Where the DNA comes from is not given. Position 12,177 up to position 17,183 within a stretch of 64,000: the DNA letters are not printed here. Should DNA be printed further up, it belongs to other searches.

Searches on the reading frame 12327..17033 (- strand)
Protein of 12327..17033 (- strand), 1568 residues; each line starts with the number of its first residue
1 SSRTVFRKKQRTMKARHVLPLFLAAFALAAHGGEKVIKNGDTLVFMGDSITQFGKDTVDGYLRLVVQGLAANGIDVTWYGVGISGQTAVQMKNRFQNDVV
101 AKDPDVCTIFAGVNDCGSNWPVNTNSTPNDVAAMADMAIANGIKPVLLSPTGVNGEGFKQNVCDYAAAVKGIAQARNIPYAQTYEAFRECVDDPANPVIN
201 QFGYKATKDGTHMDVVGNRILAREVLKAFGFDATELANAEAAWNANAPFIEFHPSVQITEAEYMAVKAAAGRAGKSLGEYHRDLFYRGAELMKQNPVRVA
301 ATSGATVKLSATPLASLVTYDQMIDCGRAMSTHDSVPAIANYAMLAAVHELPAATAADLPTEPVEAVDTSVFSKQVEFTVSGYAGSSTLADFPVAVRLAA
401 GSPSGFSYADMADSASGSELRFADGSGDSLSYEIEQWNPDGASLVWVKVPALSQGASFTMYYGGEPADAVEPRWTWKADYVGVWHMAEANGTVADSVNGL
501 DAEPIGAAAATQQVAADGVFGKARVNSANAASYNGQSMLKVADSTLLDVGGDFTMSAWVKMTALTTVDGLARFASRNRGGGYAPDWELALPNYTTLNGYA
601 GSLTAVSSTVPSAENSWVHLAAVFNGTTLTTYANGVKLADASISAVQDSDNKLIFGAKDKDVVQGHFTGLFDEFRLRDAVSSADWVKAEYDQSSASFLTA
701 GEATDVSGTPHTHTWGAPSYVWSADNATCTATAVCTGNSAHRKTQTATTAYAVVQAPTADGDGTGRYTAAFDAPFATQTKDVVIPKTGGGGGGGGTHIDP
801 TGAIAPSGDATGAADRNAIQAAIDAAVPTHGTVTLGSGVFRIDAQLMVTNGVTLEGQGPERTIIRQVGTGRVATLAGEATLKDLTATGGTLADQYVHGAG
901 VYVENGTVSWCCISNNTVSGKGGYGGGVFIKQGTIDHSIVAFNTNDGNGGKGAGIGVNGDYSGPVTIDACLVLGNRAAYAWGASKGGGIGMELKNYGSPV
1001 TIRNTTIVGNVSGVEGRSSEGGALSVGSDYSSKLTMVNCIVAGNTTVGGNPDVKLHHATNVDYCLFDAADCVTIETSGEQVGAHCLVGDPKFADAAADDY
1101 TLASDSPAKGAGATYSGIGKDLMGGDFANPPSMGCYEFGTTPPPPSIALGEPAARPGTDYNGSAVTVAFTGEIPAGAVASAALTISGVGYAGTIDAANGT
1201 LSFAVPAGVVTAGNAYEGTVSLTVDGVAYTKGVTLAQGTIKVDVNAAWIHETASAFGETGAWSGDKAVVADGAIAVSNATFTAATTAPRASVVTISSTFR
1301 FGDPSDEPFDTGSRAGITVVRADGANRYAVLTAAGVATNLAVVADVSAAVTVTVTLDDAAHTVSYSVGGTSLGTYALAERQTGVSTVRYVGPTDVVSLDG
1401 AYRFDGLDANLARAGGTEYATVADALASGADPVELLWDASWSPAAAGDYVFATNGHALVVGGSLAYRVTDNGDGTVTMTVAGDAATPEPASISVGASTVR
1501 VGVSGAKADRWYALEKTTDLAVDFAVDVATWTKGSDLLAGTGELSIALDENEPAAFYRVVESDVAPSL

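Call 46: search_protein_families(library=pfam, proteins=[window:12327-17033:-], max_evalue=0.0001)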
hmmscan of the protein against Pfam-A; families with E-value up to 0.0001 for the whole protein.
window:12327-17033:- (1568 aa): 5 families
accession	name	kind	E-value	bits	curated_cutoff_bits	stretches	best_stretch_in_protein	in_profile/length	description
PF13385.13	Laminin_G_3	-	2.6e-18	67.1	27.6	1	536-686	4-150/151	Concanavalin A-like lectin/glucanases superfamily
PF13472.12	Lipase_GDSL_2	-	3.1e-18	67.3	32.9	1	45-190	1-156/178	GDSL-like Lipase/Acylhydrolase family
PF00657.28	Lipase_GDSL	-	3.7e-12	47.3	23.6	1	43-225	1-208/208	GDSL-like Lipase/Acylhydrolase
PF10102.14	DUF2341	-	2.6e-08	34.6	23.4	1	417-467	2-55/84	Domain of unknown function (DUF2341)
PF17161.10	DUF5123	-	3.7e-05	25.3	35.1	0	1000-1109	1-105/113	Domain of unknown function (DUF5123)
